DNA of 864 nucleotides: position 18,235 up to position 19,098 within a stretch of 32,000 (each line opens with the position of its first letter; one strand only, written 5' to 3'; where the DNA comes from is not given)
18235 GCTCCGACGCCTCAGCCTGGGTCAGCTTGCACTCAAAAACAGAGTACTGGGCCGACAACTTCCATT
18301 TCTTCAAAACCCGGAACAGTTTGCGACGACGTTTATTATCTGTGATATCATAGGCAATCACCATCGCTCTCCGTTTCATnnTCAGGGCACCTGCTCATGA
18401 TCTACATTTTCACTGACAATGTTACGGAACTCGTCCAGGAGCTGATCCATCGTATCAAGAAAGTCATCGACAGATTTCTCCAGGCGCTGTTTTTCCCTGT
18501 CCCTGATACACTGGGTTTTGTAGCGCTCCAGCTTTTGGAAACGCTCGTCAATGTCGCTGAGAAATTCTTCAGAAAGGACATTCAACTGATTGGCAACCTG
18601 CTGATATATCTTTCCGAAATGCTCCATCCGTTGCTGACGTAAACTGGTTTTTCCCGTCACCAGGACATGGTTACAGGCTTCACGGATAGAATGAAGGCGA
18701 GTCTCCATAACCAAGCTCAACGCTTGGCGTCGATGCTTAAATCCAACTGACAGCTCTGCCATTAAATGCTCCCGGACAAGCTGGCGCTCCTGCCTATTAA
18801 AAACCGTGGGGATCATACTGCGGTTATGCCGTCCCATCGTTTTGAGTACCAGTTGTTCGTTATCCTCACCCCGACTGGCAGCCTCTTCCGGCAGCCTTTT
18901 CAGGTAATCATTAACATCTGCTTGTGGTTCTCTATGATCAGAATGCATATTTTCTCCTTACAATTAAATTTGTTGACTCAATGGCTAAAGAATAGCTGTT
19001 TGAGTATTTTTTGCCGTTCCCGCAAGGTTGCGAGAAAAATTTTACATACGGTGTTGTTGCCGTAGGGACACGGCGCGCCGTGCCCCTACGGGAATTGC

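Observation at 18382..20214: Two uncharacterised genes head the cas2-cas2-cas1-RT adaptation operon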

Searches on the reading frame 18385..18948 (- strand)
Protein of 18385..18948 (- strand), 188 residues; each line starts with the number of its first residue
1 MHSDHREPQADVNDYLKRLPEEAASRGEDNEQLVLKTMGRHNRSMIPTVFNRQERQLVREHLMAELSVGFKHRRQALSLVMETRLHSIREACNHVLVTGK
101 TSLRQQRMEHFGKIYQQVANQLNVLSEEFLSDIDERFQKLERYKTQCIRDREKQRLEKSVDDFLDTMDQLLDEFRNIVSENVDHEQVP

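Call 5: search_protein_families(library=pfam, proteins=[window:18385-18948:-], max_evalue=0.1)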
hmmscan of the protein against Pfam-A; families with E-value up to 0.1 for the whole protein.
window:18385-18948:- (188 aa): 6 families
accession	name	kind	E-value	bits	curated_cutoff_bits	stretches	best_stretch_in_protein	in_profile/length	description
PF25078.1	DUF7801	-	0.028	15.1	33.2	1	82-171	59-143/155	Domain of unknown function (DUF7801)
PF18150.6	DUF5600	-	0.04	15.1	26.6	0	77-165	16-100/107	Domain of unknown function (DUF5600)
PF08066.17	PMC2NT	-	0.04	14.9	23.3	1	110-173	24-81/91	PMC2NT (NUC016) domain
PF14966.11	DNA_repr_REX1B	-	0.059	14.4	24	0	100-160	25-88/94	DNA repair REX1-B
PF15011.11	CA109-like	-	0.07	13.4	27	0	148-180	56-88/161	Ribosome biogenesis protein C1orf109-like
PF25464.1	DUF7900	-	0.073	14.1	27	0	100-159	14-70/97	Domain of unknown function (DUF7900)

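Call 9: find_homologous_proteins(query=window:18385-18948:-, max_evalue=0.01)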
Query window:18385-18948:- (188 aa): 71 proteins with E <= 0.01 among 141 candidates.
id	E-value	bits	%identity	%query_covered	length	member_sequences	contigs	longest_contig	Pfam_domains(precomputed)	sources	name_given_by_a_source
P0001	2.4e-108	378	91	100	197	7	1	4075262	-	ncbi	ncbi:hypothetical protein KKHLCK_14985 [Candidatus Electrothrix laxa]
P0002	3.6e-105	367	90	100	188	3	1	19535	-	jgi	jgi:hypothetical protein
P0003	6.8e-80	285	67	99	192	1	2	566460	-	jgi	jgi:septal ring factor EnvC (AmiA/AmiB activator)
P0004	5.8e-76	272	70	94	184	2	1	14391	-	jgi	jgi:hypothetical protein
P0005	2.1e-75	271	70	93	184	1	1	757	-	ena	-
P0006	2.2e-73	264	69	91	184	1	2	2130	-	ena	-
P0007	1.9e-72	261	62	99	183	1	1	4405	-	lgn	-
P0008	1.4e-68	248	63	95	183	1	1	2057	-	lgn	-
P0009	1.9e-68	248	63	98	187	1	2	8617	-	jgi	jgi:exonuclease VII large subunit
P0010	5.7e-65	237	63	91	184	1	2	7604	-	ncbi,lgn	-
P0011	1.8e-64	235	66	90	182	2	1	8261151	-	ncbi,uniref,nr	ncbi:hypothetical protein DSCO28_04900 [Desulfosarcina ovata subsp. sediminis]|uniref:Uncharacterize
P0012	2.5e-64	234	63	91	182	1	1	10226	-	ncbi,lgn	-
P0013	5.5e-62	227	58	96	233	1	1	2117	-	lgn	-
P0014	1.1e-61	226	61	91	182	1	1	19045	-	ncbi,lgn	-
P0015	5.4e-61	224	52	100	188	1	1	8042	-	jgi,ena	-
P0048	3.2e-55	205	53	94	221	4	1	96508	-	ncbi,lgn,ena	-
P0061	1.8e-53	199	52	97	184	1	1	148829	-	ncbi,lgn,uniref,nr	ncbi:hypothetical protein CKO25_11380 [Thiocapsa imhoffii]|uniref:Uncharacterized protein n=1 Tax=Th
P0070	1.8e-46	176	43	98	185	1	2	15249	-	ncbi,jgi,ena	-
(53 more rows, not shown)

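Call 11: find_encoding_contigs(protein=P0011, flank=9000, max_places=3)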
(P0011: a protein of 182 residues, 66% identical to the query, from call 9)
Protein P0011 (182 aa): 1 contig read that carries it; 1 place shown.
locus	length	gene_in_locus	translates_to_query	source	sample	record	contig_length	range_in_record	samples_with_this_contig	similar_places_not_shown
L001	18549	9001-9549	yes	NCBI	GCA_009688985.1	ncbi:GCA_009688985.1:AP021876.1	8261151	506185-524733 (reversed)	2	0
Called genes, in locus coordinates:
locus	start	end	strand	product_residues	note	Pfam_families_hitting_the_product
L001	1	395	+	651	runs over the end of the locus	PF12469:Cmr2_N, PF22335:Cas10-Cmr2_palm2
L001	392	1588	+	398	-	PF09700:Cas_Cmr3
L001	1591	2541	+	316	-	PF03787:RAMPs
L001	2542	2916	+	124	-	PF09701:Cas_Cmr5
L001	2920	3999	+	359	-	PF03787:RAMPs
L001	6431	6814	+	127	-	PF09652:Cas_VVA1548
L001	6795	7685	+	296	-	-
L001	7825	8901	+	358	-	-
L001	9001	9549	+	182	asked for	-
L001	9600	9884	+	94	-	PF09827:CRISPR_Cas2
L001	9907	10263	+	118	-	PF09827:CRISPR_Cas2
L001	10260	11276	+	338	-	PF01867:Cas_Cas1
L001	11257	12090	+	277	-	PF00078:RVT_1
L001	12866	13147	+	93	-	PF02604:PhdYeFM_antitox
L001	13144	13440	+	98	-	PF05016:ParE_toxin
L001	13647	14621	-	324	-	PF02811:PHP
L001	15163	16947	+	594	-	PF07724:AAA_2, PF00004:AAA, PF10431:ClpB_D2-small (faint)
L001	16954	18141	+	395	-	PF04055:Radical_SAM, PF13353:Fer4_12 (weak), PF13186:SPASM (weak)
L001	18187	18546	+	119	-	-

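Call 12: find_encoding_contigs(protein=P0061, flank=9000, max_places=3)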
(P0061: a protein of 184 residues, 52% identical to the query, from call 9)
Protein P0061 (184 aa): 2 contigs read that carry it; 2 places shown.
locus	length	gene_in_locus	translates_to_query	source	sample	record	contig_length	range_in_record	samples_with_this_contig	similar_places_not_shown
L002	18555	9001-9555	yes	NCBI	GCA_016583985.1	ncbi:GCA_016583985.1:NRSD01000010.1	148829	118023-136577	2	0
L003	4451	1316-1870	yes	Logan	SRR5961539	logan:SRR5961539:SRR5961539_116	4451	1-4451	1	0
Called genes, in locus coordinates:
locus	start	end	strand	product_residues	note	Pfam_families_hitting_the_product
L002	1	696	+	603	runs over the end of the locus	PF12469:Cmr2_N, PF22335:Cas10-Cmr2_palm2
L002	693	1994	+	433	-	PF09700:Cas_Cmr3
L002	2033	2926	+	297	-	PF03787:RAMPs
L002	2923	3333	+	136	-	PF09701:Cas_Cmr5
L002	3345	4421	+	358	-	PF03787:RAMPs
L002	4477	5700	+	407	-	-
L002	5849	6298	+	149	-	PF09623:Cas_NE0113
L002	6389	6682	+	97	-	PF09652:Cas_VVA1548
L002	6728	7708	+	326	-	PF27225:AF_1859_N, PF10040:CRISPR_Cas6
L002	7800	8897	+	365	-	-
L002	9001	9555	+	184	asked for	-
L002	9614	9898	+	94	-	PF09827:CRISPR_Cas2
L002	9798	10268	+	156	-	PF09827:CRISPR_Cas2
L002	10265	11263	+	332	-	PF01867:Cas_Cas1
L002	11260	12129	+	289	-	PF00078:RVT_1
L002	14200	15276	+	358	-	PF27225:AF_1859_N, PF10040:CRISPR_Cas6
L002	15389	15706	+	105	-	-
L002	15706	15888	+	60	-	-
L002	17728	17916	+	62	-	-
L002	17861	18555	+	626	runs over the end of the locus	-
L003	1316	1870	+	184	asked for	-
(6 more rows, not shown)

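Call 13: find_encoding_contigs(protein=P0048, flank=9000, max_places=3)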
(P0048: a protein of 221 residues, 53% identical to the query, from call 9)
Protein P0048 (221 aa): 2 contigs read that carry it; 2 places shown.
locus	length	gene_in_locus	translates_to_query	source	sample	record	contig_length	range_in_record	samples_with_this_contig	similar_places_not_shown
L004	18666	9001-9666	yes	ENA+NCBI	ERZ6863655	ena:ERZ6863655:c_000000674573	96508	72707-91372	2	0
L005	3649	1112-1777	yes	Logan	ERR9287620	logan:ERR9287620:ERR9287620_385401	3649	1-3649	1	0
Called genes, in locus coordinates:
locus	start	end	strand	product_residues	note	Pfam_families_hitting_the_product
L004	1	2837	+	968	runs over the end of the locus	PF16078:2-oxogl_dehyd_N, PF00676:E1_dh, PF02779:Transket_pyr, PF16870:OxoGdeHyase_C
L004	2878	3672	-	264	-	PF08032:SpoU_sub_bind, PF00588:SpoU_methylase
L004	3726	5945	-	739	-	PF08206:OB_RNB, PF17876:CSD2, PF00773:RNB, PF00575:S1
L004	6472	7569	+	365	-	-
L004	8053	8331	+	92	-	PF20126:TumE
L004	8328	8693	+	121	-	PF25212:HVO_A0114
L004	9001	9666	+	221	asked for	-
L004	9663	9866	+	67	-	PF09827:CRISPR_Cas2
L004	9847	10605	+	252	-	PF01867:Cas_Cas1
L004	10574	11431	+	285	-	PF00078:RVT_1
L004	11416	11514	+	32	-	-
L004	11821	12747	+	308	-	PF27225:AF_1859_N, PF10040:CRISPR_Cas6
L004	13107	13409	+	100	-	PF09907:HigB_toxin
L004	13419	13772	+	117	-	-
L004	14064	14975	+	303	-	PF09623:Cas_NE0113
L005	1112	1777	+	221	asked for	-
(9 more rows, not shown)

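Call 19: find_related_loci(query=A1, collection=genome_contigs, flank=10000)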
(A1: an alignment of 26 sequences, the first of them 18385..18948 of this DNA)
Query A1 (188 aa) in genome_contigs; peptide patterns used: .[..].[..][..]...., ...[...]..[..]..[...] (x = any residue, [..] = any of these).
97 stretches matched a pattern; 16 encode a relative of the query (tblastn E <= 1e-3); 16 distinct loci.
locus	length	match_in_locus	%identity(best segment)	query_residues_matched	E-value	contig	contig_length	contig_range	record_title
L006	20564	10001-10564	91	1-188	6e-118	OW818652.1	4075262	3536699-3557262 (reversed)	Candidatus Electrothrix laxa isolate HOU-scMAG genome assembly, chromosome: 1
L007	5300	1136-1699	91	1-188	8e-118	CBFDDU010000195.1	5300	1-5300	MAG TPA_asm: uncultured Candidatus Electrothrix sp. isolate SRR26215675_binner123_Refined_103 genome assembly, contig: E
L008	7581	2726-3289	54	1-188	5e-71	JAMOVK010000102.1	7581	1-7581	MAG: Deltaproteobacteria bacterium isolate PIR-30_metabat2_scaf2bin.024 PIR-30_scaffold_4067_c1, whole genome shotgun se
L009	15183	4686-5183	58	20-186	1e-65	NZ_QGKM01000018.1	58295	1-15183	Leucothrix pacifica strain JCM 18388 JCM18388_1__paired__trimmed__paired__contig_18, whole genome shotgun sequence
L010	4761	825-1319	56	20-186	1e-64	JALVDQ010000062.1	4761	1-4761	MAG: Thiotrichaceae bacterium isolate 134-614_metabat2_scaf2bin.042 134-614_scaffold_16144_c1, whole genome shotgun sequ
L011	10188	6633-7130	58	19-184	5e-64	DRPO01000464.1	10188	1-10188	MAG TPA_asm: Gammaproteobacteria bacterium isolate HyVt-560 HyVt-560_k145_590999, whole genome shotgun sequence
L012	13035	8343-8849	57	19-187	6e-63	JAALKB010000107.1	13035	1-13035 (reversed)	MAG: Gammaproteobacteria bacterium isolate MH1_Bin6 NODE_1889_length_13035_cov_7.965331, whole genome shotgun sequence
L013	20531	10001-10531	53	9-185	6e-62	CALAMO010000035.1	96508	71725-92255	MAG: uncultured Thiotrichaceae bacterium isolate H4_Bin_Bin_186_1_1 genome assembly, contig: c_000000674573, whole genom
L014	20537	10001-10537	52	3-184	7e-62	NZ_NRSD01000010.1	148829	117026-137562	Thiocapsa imhoffii strain DSM 21303 scaffold0010, whole genome shotgun sequence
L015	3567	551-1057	56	16-185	6e-61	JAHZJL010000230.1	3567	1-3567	MAG: Gammaproteobacteria bacterium isolate P_S1_bin.9 k141_1255081, whole genome shotgun sequence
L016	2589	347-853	55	16-185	3e-61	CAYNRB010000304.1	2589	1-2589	MAG TPA_asm: uncultured Methylomarinum sp. isolate binchicken_co53_130 genome assembly, contig: NODE_33304_length_2589_c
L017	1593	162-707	48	7-188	4e-60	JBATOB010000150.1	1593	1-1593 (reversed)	MAG: Chromatiaceae bacterium isolate MFD10518_ilm_asm_bin1 k127_304075, whole genome shotgun sequence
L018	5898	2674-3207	49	11-187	2e-57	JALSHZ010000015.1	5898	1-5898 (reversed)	MAG: Gammaproteobacteria bacterium isolate 354-166_metabat2_scaf2bin.003 354-166_scaffold_12882_c1, whole genome shotgun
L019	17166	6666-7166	50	19-185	3e-55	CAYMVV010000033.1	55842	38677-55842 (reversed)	MAG TPA_asm: uncultured Granulosicoccaceae bacterium isolate SRP114822_co2_13 genome assembly, contig: NODE_463_length_5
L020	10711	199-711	49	16-186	2e-55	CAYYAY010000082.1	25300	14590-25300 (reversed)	MAG TPA_asm: uncultured Lamprocystis sp. isolate SRP242652_co2_206 genome assembly, contig: NODE_2248_length_25300_cov_2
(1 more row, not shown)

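Call 22: predict_structure(alignment_id=A1)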
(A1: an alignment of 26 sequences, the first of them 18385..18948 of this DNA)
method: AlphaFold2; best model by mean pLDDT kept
length: 188 residues; sequences in the alignment: 26
mean_pLDDT: 78.2   pTM: 0.42
mean pLDDT of the five models: 78.2, 77.1, 76.5, 65.7, 59.5
residues with pLDDT >= 90: 56; 70-90: 75; 50-70: 45; < 50: 12
segments of 3 or more residues with pLDDT < 50: 1-9, 186-188
pLDDT, mean of each block of 10 residues (from residue 1): 40 55 58 62 53 80 85 87 89 89 85 88 93 94 94 95 92 85 58
secondary structure, 60 per line:
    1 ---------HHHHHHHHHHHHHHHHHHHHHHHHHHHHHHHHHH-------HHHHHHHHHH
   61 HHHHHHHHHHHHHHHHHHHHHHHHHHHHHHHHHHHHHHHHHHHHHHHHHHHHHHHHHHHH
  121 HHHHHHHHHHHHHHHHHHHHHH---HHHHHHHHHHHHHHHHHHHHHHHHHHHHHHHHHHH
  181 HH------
elements in order: H10-43 H51-142 H146-182

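Call 33: fold_search(model_id=the predicted structure, library=pdb)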
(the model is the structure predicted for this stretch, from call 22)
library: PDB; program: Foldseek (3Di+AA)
matches with E <= 10: 17; with E <= 0.001: 0
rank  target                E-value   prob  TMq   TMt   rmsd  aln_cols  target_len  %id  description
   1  8otz_DP               2.2e+00  0.28  0.42  0.40   7.9       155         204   17  48-nm repeat of the native axonemal doublet microtubule from bovine sperm (released 2023-11-22)
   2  6irb_A                2.6e+00  0.12  0.33  0.31  31.1       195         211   11  C-terminal coiled coil domain of Drosophila phospholipase C beta NORPA, selenomethionine (released 2019-01-02)
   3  6irb_B                3.0e+00  0.15  0.41  0.39  30.3       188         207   11  C-terminal coiled coil domain of Drosophila phospholipase C beta NORPA, selenomethionine (released 2019-01-02)
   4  3s84_A                3.9e+00  0.09  0.34  0.28  21.0       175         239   16  Dimeric apoA-IV (released 2012-05-16)
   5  5xg2                  4.7e+00  0.06  0.24  0.20  21.2       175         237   22  Crystal structure of a coiled-coil segment (residues 345-468 and 694-814) of Pyrococcus yayanosii Smc (released 2017-06-07)
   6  1sg2_C                5.4e+00  0.08  0.20  0.24   9.3        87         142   24  Crystal structure of the periplasmic chaperone Skp (released 2004-09-14)
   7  6irc                  6.2e+00  0.07  0.35  0.32  16.6       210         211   10  C-terminal domain of Drosophila phospholipase b NORPA, methylated (released 2019-01-02)
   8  5itd_B                7.5e+00  0.04  0.17  0.13  10.8       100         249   18  Crystal structure of PI3K alpha with PI3K delta inhibitor (released 2016-09-07)
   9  1hx1_B                7.5e+00  0.04  0.15  0.23  10.6        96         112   11  CRYSTAL STRUCTURE OF A BAG DOMAIN IN COMPLEX WITH THE HSC70 ATPASE DOMAIN (released 2001-03-07)
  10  3etz_B                8.0e+00  0.08  0.31  0.44   8.0       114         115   17  Crystal structure of bacterial adhesin FadA L76A mutant (released 2008-12-02)
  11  3etx_A                8.6e+00  0.09  0.32  0.49   6.8       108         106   15  Crystal structure of bacterial adhesin FadA L14A mutant (released 2008-12-02)
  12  8i7o_B8               8.6e+00  0.07  0.34  0.35  20.8       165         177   17  In situ structure of axonemal doublet microtubules in mouse sperm with 16-nm repeat (released 2023-10-11)
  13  7tvb                  9.1e+00  0.06  0.21  0.09   7.8        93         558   22  Stat5A Core in Complex with AK305 (released 2023-02-15)
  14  3s84_B                9.1e+00  0.06  0.38  0.31  21.0       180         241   15  Dimeric apoA-IV (released 2012-05-16)
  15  5mto_A                9.8e+00  0.11  0.29  0.45   4.8        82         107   15  N-terminal domain of the human tumor suppressor ING5 C19S mutant (released 2018-02-28)
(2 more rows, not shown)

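Call 35: search_protein_families(library=ncbifam, proteins=[window:18385-18948:-], max_evalue=0.01)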
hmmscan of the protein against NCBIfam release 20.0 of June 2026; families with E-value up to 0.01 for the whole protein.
window:18385-18948:- (188 aa): 0 families

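Call 36: search_protein_families(library=padloc, proteins=[window:18385-18948:-], max_evalue=0.1)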
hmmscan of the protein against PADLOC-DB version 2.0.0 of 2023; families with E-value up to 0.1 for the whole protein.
window:18385-18948:- (188 aa): 2 families
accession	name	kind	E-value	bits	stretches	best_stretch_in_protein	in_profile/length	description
PDLC02227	AbiEi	-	0.006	14.2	1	54-115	35-91/233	AbiEi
PDLC03841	LeoBC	-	0.042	10.9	1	83-173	293-379/601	-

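Call 52: find_encoding_contigs(protein=P0070, flank=10000, max_places=3)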
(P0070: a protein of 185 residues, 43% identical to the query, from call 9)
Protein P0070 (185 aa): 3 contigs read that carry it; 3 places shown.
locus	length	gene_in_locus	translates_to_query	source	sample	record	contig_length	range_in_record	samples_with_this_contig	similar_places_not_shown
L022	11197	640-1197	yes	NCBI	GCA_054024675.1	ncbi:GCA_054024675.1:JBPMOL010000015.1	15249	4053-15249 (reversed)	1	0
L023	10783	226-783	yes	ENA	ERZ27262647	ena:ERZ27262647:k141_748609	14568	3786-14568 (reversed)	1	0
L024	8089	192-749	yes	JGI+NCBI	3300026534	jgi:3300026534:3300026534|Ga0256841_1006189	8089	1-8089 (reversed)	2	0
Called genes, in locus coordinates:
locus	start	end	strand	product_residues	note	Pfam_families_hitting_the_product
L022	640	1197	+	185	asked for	-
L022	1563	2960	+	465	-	PF00890:FAD_binding_2 (weak), PF01494:FAD_binding_3 (faint), PF03486:HI0933_like (faint), PF07992:Pyr_redox_2, PF12831:FAD_oxidored (weak), PF13450:NAD_binding_8 (weak), PF00070:Pyr_redox, PF02852:Pyr_redox_dim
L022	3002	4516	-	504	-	PF04262:Glu_cys_ligase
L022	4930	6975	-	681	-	PF17804:TSP_NTD, PF00595:PDZ, PF03572:Peptidase_S41, PF11818:DUF3340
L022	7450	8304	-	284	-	PF15916:DUF4743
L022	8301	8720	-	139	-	PF01894:YjbQ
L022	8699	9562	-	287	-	PF01503:PRA-PH (faint), PF03819:MazG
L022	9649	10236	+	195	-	PF01694:Rhomboid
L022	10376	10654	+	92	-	-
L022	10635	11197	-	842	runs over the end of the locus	-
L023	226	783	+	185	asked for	-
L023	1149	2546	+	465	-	PF01494:FAD_binding_3 (faint), PF02737:3HCDH_N (faint), PF03486:HI0933_like (faint), PF07992:Pyr_redox_2, PF13450:NAD_binding_8 (faint), PF00070:Pyr_redox, PF02852:Pyr_redox_dim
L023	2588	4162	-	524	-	PF04262:Glu_cys_ligase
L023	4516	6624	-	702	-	PF17804:TSP_NTD, PF00595:PDZ, PF03572:Peptidase_S41, PF11818:DUF3340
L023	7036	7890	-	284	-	PF15916:DUF4743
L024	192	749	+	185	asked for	-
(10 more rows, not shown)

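Call 78: search_solved_structures(query=A1, max_evalue=10)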
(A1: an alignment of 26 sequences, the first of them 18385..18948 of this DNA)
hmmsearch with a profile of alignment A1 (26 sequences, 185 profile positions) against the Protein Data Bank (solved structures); distinct sequences matched with E-value up to 10: 5.
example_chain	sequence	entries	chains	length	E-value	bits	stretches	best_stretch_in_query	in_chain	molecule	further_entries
6kos_A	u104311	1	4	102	0.0096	18.9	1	134-180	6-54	SUWA (Super WA20)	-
6hk9_A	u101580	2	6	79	0.23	14.4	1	109-153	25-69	Testis-expressed protein 12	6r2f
7qep_S3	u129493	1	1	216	0.47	13.4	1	41-98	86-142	40S ribosomal protein S3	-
7du6_A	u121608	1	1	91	0.84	12.6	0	111-142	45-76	mkDPBB_sym2 protein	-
8fed_E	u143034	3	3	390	1.6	11.6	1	109-176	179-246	Virulence factor Mce family protein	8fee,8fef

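Call 96: find_related_loci(query=A1, collection=viral_contigs, flank=8000)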
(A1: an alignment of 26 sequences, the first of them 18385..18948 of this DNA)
Query A1 (188 aa) in viral_contigs; peptide patterns used: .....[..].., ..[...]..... (x = any residue, [..] = any of these).
55 stretches matched a pattern, but none encodes a relative of the query by tblastn (E <= 1e-3).
